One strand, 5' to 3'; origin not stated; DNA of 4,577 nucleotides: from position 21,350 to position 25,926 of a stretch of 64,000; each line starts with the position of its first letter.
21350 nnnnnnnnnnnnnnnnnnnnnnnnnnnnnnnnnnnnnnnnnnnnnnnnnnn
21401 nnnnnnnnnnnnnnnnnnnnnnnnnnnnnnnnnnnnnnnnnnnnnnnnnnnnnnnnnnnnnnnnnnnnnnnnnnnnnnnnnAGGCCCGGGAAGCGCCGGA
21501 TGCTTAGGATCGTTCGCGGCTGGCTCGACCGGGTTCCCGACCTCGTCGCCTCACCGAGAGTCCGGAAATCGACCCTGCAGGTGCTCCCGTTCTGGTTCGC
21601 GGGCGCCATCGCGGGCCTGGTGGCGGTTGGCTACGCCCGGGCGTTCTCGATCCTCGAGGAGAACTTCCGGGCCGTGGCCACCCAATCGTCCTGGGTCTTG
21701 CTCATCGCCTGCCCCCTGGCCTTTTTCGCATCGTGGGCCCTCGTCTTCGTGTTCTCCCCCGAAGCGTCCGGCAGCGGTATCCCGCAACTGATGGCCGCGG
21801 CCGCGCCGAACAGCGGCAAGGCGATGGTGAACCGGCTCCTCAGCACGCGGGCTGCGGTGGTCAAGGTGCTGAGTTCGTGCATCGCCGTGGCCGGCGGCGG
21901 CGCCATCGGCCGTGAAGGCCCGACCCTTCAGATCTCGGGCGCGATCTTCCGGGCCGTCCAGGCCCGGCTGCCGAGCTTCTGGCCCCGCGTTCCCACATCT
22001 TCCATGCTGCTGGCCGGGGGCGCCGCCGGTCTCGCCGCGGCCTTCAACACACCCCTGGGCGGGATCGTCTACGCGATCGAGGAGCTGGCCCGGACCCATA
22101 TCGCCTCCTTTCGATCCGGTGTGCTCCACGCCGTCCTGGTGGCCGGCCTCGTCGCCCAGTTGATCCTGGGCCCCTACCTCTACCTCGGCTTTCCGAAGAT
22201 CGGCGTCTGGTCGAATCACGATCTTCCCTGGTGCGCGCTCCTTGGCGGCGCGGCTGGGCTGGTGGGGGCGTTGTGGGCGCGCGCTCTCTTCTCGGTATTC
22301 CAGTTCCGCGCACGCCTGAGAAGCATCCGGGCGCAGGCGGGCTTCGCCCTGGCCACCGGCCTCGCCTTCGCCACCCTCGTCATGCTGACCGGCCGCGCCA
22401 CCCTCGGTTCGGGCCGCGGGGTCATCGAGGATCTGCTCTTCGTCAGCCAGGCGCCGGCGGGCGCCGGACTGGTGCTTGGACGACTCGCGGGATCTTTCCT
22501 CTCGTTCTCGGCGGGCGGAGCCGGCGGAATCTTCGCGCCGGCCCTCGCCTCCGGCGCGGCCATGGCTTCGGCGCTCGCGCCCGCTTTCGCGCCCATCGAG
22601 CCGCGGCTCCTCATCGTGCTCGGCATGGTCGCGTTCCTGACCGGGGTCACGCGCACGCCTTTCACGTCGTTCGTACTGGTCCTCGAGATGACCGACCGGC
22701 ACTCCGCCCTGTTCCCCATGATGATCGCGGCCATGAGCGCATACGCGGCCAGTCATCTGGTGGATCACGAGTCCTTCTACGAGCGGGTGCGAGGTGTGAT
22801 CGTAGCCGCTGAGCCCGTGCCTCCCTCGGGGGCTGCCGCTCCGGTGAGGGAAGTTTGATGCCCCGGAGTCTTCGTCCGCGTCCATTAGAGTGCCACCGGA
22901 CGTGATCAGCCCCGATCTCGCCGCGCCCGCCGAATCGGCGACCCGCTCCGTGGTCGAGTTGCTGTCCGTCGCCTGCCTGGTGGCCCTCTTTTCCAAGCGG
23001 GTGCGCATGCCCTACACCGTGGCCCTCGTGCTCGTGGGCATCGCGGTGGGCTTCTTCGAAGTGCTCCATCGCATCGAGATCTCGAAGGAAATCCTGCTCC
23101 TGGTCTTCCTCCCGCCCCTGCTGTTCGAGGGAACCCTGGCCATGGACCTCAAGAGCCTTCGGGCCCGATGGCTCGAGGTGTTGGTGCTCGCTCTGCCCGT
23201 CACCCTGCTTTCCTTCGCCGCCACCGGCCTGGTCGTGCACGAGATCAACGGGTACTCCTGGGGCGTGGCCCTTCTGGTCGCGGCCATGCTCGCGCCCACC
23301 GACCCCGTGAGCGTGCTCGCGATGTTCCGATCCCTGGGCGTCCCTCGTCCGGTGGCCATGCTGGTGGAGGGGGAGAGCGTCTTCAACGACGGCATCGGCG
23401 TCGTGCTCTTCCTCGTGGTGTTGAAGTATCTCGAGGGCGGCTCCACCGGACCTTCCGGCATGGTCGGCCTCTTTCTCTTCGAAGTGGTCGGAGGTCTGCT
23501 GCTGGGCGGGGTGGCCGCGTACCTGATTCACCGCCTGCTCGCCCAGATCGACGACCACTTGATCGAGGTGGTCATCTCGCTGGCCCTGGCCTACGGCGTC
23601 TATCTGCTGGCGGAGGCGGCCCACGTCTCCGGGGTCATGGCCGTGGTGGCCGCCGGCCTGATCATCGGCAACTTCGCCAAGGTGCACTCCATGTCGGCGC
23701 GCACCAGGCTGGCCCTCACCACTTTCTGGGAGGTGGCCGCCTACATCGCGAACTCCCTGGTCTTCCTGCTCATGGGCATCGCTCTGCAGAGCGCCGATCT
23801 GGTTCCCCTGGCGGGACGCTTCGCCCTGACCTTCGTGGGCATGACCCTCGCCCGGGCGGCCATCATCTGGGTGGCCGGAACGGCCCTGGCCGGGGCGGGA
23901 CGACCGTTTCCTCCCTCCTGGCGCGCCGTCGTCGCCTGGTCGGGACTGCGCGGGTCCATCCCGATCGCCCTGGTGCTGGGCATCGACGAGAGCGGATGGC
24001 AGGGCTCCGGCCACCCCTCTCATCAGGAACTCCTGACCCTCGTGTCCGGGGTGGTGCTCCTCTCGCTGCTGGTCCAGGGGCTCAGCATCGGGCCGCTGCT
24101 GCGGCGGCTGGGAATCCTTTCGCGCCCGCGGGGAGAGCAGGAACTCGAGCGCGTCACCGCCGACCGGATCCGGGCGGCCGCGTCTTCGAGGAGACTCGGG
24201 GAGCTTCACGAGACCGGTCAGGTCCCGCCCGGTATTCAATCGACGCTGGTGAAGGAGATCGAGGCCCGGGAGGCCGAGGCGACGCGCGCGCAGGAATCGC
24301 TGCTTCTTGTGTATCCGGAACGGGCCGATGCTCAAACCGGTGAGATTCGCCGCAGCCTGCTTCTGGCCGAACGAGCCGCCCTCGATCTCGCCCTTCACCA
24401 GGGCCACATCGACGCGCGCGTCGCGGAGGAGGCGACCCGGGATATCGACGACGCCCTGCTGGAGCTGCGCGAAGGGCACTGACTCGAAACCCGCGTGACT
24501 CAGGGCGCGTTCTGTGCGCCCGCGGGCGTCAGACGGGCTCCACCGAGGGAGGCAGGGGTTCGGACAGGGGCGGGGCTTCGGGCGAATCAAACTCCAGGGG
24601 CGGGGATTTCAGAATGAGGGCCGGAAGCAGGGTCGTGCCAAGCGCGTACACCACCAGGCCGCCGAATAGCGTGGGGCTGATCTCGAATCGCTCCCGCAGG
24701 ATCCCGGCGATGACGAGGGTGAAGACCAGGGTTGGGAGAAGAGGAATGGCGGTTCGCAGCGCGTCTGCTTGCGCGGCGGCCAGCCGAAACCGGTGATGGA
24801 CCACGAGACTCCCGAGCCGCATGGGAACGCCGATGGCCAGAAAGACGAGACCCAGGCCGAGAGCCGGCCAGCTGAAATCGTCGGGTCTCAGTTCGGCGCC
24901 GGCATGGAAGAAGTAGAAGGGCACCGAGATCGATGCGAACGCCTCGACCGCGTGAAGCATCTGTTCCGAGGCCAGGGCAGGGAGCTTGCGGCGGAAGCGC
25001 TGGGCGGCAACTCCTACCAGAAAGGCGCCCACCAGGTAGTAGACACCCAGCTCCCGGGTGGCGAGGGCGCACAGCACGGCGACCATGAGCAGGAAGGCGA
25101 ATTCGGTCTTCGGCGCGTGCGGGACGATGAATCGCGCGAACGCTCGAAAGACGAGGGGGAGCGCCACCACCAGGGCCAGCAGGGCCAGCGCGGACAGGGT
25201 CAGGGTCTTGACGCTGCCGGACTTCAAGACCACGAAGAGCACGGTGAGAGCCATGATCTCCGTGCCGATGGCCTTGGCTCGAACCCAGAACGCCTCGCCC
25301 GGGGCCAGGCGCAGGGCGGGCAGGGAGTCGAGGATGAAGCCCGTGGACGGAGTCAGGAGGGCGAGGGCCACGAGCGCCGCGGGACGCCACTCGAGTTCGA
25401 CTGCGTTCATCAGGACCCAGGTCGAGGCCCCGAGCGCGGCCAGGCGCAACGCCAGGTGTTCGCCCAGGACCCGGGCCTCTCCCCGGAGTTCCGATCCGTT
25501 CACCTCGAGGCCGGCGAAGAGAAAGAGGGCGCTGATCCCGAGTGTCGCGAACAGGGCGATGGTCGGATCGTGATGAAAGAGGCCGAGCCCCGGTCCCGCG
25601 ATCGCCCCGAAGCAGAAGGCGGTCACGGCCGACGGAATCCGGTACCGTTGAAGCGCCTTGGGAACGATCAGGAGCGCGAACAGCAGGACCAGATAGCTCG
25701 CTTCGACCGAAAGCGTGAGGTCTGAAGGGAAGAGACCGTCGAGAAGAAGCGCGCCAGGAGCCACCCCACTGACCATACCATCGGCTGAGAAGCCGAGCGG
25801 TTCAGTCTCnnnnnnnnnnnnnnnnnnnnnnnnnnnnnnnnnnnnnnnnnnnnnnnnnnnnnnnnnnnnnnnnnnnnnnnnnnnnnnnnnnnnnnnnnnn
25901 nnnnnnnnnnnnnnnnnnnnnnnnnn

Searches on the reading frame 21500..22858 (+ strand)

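Call 72: search_protein_families(library=pfam, proteins=[window:21500-22858:+], max_evalue=0.00001)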
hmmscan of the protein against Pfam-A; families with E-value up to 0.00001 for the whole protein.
window:21500-22858:+ (452 aa): 1 family
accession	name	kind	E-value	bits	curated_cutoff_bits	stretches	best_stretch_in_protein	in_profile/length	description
PF00654.25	Voltage_CLC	-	4.6e-69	233.6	24.8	1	75-418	2-345/346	Voltage gated chloride channel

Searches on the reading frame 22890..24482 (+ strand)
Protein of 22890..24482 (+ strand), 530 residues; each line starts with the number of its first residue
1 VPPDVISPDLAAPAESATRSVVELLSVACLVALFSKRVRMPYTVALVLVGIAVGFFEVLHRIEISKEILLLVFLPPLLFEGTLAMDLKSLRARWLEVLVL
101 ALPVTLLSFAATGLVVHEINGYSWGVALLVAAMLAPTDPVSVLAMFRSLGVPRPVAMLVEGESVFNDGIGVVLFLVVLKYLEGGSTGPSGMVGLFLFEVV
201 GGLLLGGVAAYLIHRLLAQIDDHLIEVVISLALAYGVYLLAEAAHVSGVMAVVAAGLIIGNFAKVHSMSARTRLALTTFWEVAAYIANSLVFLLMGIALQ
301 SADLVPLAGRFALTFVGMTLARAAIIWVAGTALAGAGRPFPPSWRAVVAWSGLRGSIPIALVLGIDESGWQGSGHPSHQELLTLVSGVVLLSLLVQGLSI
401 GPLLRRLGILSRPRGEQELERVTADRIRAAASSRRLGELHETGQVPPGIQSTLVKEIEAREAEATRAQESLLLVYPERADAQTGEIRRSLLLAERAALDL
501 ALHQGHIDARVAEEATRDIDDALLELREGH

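Call 72: search_protein_families(library=pfam, proteins=[window:22890-24482:+], max_evalue=0.00001)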
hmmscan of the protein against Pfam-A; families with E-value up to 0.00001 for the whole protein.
window:22890-24482:+ (530 aa): 1 family
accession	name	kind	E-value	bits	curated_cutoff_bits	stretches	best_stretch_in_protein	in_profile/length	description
PF00999.27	Na_H_Exchanger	-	3.4e-68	230.7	26.2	1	27-405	3-374/375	Sodium/hydrogen exchanger, transmembrane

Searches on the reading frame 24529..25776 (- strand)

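Call 72: search_protein_families(library=pfam, proteins=[window:24529-25776:-], max_evalue=0.00001)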
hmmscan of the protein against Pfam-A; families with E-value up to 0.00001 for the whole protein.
window:24529-25776:- (415 aa): 1 family
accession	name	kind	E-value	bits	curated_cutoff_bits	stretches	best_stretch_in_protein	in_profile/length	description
PF00999.27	Na_H_Exchanger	-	1.2e-18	67.6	26.2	1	34-387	4-367/375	Sodium/hydrogen exchanger, transmembrane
